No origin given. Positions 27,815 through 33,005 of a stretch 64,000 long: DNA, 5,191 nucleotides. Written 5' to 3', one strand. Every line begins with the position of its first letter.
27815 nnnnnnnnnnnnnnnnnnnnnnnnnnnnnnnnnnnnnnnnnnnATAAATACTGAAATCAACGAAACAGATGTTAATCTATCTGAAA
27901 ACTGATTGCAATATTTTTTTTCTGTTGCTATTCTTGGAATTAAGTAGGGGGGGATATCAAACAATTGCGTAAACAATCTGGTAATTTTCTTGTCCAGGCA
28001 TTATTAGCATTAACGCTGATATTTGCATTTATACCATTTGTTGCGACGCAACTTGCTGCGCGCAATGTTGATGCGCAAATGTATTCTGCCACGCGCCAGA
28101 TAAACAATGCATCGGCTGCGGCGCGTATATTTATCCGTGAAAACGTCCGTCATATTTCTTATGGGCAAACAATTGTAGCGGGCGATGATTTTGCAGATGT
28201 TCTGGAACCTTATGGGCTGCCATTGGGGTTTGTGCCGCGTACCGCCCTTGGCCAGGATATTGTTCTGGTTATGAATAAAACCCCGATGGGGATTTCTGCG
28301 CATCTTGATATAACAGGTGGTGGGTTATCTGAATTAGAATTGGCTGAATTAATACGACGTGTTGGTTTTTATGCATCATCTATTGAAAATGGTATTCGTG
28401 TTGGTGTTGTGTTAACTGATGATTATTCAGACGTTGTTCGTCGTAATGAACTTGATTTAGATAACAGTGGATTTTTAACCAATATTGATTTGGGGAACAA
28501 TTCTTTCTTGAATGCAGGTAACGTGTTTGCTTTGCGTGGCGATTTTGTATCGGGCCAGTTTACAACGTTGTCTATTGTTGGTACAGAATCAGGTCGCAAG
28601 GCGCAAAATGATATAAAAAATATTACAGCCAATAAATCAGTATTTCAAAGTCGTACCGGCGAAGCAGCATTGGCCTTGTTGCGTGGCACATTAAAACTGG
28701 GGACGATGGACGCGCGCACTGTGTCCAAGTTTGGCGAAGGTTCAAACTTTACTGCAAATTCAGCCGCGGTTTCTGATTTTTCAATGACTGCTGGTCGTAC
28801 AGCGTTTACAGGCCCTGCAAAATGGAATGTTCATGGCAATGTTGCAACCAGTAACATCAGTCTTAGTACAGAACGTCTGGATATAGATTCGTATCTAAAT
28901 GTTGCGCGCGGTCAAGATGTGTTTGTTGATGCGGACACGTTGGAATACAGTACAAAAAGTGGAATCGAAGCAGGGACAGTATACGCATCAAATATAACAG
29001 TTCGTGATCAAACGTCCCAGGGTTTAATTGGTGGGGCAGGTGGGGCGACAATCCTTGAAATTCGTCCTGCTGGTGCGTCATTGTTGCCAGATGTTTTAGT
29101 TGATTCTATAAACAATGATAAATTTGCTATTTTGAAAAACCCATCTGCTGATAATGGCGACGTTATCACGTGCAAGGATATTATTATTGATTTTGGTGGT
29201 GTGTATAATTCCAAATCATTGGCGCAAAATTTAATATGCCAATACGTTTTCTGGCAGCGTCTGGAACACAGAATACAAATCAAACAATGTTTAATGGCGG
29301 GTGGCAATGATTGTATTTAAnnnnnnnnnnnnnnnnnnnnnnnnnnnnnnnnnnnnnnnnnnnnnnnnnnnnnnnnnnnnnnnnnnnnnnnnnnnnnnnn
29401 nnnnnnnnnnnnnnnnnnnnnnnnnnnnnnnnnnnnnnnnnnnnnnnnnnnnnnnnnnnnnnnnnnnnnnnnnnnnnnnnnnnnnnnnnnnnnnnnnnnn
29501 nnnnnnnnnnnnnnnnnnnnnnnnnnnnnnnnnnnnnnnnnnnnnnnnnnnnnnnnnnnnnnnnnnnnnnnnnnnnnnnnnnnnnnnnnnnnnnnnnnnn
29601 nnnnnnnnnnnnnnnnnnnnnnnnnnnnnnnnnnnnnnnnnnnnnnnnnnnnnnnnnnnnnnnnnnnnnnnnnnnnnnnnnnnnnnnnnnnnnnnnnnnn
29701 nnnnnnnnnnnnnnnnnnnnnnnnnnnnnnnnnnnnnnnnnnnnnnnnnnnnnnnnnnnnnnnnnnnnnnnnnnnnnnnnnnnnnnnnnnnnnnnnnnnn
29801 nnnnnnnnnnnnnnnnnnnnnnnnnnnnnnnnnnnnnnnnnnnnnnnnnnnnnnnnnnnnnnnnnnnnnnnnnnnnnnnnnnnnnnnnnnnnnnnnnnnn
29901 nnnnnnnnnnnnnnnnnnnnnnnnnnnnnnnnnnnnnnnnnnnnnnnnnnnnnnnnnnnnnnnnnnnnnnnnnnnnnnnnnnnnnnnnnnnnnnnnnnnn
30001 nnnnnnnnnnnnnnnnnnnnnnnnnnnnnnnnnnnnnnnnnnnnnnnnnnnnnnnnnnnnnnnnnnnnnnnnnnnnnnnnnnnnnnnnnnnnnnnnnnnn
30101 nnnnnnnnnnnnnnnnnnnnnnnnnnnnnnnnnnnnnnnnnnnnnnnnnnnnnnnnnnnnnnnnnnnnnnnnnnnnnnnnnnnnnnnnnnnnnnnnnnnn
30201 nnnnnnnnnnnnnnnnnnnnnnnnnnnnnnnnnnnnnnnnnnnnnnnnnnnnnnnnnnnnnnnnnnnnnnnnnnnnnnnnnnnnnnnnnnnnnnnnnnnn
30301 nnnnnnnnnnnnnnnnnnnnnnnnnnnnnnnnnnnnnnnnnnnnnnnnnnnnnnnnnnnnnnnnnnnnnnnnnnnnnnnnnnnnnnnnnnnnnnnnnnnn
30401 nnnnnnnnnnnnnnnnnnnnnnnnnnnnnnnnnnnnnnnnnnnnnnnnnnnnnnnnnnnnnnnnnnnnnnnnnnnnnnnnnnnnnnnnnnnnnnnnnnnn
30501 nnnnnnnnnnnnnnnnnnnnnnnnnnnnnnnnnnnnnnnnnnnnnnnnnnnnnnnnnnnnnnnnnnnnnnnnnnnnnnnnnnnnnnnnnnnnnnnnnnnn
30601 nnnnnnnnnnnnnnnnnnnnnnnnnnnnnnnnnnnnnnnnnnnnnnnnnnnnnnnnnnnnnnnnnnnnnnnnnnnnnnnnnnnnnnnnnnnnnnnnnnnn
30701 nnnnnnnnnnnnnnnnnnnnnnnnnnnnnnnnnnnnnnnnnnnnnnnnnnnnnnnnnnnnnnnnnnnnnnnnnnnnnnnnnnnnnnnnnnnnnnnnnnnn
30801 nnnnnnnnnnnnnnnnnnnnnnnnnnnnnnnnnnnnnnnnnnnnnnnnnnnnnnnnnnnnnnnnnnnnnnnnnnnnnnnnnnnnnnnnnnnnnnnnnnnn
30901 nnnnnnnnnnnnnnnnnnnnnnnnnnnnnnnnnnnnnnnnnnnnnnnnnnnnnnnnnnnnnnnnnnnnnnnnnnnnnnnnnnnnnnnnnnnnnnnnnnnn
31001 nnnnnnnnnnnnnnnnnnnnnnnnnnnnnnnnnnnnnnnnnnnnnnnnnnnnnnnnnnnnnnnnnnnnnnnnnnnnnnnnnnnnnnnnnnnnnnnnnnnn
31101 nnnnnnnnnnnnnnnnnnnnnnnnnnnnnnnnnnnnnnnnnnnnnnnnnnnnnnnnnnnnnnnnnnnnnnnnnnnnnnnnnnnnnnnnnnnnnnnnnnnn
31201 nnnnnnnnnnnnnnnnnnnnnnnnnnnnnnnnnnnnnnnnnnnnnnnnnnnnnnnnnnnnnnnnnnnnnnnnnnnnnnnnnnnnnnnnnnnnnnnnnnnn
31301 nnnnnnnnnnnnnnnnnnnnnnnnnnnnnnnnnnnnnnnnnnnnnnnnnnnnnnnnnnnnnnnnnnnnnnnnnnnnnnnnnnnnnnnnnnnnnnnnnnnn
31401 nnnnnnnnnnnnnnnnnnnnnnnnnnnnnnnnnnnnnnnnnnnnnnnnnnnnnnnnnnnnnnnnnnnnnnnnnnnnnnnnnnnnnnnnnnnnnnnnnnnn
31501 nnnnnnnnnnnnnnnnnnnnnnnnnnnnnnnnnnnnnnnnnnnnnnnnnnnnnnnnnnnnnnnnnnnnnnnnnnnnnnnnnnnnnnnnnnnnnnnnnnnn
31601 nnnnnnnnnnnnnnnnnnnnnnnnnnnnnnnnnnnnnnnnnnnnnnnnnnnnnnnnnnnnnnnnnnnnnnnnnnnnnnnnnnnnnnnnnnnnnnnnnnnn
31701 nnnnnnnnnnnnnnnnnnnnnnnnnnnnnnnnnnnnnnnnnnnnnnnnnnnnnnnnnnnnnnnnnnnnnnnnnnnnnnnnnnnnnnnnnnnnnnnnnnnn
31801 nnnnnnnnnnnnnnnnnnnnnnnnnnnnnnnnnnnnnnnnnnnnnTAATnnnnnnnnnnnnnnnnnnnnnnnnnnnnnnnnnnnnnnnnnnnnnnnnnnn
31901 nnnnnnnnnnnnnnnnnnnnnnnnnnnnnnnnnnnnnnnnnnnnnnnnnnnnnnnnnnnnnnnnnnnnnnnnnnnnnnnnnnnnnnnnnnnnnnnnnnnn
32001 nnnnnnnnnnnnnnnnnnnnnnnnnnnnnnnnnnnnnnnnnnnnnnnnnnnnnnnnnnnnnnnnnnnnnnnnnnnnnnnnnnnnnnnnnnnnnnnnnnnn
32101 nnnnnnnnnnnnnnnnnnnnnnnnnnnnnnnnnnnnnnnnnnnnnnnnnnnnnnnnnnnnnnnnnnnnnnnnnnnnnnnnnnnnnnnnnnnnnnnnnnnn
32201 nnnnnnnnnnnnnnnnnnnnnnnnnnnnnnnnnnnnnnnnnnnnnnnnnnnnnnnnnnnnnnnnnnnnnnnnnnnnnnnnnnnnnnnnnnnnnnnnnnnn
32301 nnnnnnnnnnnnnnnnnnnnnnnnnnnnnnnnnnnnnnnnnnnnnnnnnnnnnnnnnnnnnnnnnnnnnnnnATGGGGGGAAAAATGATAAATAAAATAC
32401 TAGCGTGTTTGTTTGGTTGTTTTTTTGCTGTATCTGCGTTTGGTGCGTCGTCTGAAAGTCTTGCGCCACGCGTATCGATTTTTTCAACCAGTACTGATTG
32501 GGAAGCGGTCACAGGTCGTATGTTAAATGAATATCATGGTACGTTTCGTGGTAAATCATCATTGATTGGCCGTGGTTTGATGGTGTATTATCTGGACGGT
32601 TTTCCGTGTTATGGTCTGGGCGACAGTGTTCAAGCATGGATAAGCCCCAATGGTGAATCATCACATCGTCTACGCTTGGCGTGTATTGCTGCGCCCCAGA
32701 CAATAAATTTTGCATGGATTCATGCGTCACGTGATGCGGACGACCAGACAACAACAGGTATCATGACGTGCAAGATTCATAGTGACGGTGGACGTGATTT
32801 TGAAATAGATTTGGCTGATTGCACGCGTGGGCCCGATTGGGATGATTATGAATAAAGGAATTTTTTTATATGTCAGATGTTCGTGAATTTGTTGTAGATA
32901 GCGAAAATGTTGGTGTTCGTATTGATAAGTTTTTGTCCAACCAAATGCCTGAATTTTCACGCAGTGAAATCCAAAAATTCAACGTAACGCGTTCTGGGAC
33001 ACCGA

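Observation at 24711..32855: Split chromosomal type IV pilin-like locus with no assembly machinery anywhere in the window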

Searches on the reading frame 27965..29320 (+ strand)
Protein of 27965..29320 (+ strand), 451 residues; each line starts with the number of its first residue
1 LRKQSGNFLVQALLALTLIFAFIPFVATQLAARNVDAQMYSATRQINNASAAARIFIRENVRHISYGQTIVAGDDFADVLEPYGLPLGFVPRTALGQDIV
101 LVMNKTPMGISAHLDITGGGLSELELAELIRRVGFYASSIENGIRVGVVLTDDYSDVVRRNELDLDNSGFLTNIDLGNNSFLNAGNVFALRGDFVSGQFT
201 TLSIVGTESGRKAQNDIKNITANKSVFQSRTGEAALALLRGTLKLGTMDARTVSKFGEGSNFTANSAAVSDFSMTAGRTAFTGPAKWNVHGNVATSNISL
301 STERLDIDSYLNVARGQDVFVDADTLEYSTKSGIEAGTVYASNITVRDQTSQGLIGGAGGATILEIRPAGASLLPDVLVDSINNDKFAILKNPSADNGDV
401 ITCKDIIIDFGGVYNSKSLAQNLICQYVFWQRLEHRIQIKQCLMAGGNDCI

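Call 3: search_protein_families(library=pfam, proteins=[window:27965-29320:+], max_evalue=1)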
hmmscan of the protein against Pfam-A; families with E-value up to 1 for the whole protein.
window:27965-29320:+ (451 aa): 0 families

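Call 4: search_protein_families(library=ncbifam, proteins=[window:27965-29320:+], max_evalue=1)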
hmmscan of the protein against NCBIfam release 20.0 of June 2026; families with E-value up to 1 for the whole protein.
window:27965-29320:+ (451 aa): 2 families
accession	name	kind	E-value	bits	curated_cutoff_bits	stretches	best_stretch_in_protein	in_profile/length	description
NF041619.1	T2SS_N_SYNERG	exception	0.13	12.1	140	1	228-314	91-176/194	type II secretion system protein GspN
NF041620.1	MXAN_5187_fam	hypoth_equivalog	0.15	11.7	200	1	8-52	4-48/601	MXAN_5187 family protein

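Call 50: search_solved_structures(query=A2, max_evalue=10, show_alignments=1)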
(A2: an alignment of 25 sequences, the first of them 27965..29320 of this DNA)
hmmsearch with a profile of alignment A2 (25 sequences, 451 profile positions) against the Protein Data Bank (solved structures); distinct sequences matched with E-value up to 10: 4.
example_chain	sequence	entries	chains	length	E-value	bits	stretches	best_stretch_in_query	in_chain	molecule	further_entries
4ga4_A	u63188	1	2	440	0.6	11.9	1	148-242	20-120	Putative thymidine phosphorylase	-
4ga5_B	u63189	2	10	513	0.64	11.8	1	148-242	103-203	Putative thymidine phosphorylase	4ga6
2h2q_A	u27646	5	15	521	2.4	9.9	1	194-261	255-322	Bifunctional dihydrofolate reductase-thymidylate synthase | Bifunctional dihydrofolate reductase-thymidylate synthase (DHFR-TS) | DHFR-TS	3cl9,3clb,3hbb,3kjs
3inv_A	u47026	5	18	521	2.4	9.9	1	194-261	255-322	Bifunctional dihydrofolate reductase-thymidylate synthase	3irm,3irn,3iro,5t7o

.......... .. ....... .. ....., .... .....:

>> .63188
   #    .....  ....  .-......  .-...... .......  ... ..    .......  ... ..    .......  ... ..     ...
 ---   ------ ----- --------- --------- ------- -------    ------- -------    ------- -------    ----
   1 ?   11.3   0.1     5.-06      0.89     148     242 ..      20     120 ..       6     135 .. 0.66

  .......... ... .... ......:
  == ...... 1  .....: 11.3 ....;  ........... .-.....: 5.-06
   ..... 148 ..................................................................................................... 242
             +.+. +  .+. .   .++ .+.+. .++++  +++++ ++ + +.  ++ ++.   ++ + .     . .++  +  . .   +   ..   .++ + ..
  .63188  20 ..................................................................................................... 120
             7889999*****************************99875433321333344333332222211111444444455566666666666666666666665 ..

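Call 91: search_protein_representatives(protein=window:27965-29320:+)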
Query: 451 residues. Proteins with E-value up to 0.001 (for the whole library): 74; up to 1e-10: 64; up to 1e-30: 42. The best 74 are listed.
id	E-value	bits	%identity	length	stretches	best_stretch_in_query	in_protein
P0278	6.4e-165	565.4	57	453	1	1-450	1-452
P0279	2.6e-114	398.7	47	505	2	150-450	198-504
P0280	8.8e-99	347.5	42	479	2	131-450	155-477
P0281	6.2e-95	334.8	41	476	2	147-450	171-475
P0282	6.5e-92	324.9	57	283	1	2-270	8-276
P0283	8.6e-91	321.2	41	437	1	1-439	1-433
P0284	1.1e-83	297.8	39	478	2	146-450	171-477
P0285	1.2e-76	274.6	45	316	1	142-450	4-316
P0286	1.4e-72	261.2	56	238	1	221-450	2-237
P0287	2.8e-71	256.9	34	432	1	1-440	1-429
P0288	8.4e-68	245.4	51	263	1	1-223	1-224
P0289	8.5e-63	229.0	39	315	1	144-450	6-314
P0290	2.6e-59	217.5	37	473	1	1-446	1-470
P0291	4.6e-59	216.7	36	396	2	146-379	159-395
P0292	1.2e-55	205.4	32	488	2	149-447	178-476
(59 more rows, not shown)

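Call 96: search_solved_structures(query=A5, max_evalue=10, show_alignments=1)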
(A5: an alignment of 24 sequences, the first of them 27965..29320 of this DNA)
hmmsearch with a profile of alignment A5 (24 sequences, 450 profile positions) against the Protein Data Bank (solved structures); distinct sequences matched with E-value up to 10: 1.
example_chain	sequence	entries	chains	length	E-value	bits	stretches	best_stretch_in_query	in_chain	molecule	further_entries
8fx4_D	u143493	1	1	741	0.13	14.3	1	269-386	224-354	Guanylyl cyclase C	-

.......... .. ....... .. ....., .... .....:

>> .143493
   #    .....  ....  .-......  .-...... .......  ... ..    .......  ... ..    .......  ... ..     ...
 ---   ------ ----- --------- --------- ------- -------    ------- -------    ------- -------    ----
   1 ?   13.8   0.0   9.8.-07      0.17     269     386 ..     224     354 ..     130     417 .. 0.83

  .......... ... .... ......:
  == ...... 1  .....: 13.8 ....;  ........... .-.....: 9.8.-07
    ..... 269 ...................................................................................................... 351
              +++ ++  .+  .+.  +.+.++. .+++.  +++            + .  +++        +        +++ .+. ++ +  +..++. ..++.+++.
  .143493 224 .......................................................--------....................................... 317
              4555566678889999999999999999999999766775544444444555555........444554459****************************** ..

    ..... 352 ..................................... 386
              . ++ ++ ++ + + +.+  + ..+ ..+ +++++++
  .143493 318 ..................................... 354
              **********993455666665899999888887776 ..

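Call 107: search_protein_families(library=pfam, alignment_id=A5, max_evalue=1)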
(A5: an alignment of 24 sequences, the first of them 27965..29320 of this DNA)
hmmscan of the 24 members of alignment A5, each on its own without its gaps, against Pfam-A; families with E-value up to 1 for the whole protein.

A. member 1, window:27965-29320:+ (451 aa): 0 families

B. families by the number of members that match (of 24 scanned): 15 families
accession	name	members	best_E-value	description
PF04917.17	Shufflon_N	3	7e-07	Bacterial shufflon protein, N-terminal constant region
PF13990.11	YjcZ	1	0.0091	YjcZ-like protein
PF19417.4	RnlA_toxin_N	1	0.011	RNase LS, bacterial toxin N-terminal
PF10337.15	ArAE_2_N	1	0.028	Putative ER transporter, 6TM, N-terminal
PF02107.21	FlgH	1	0.04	Flagellar L-ring protein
PF00862.26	GT-B_Sucrose_synth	1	0.081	Sucrose synthase first GT-B domain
PF05628.17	Borrelia_P13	1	0.083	Borrelia membrane protein P13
PF11335.13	DUF3137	1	0.092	Protein of unknown function (DUF3137)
PF18149.6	Helicase_PWI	1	0.13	N-terminal helicase PWI domain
PF05966.18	Chordopox_A33R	1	0.15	Chordopoxvirus A33R protein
PF13516.12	LRR_6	1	0.16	Leucine Rich repeat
PF17509.7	DUF5440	1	0.2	Family of unknown function (DUF5440)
PF15700.10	DUF4667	1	0.2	Domain of unknown function (DUF4667)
PF13509.12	S1_2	1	0.22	S1 domain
PF02797.21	Chal_sti_synt_C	1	0.29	Chalcone and stilbene synthases, C-terminal domain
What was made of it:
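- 27965..29320 (+): PilV-like minor pilin 1 (451 aa). Leader MRKQSG, then NFLVQ with Gln at +5. Four Cys are conserved at the C-terminus. Candidate tip-most subunit (inferred from the lack of Glu5). 3 of 24 family members hit Pfam Shufflon_N, best E=7e-7 (call 107).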

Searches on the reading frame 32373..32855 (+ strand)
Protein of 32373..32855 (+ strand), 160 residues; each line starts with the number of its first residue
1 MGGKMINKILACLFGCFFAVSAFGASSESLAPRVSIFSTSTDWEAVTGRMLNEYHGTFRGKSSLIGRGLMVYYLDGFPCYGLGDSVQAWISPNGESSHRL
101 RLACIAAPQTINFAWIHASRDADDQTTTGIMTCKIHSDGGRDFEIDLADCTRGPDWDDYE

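Call 3: search_protein_families(library=pfam, proteins=[window:32373-32855:+], max_evalue=1)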
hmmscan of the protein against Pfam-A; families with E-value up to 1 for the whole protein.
window:32373-32855:+ (160 aa): 0 families

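Call 4: search_protein_families(library=ncbifam, proteins=[window:32373-32855:+], max_evalue=1)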
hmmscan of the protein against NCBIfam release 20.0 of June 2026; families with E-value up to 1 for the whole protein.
window:32373-32855:+ (160 aa): 0 families
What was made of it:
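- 32373..32855 (+): Small secreted or periplasmic protein (160 aa) with a signal peptide and four conserved Cys. No known family. Last specific gene of the arm before rluD. No Pfam or NCBIfam hit (calls 3, 4).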
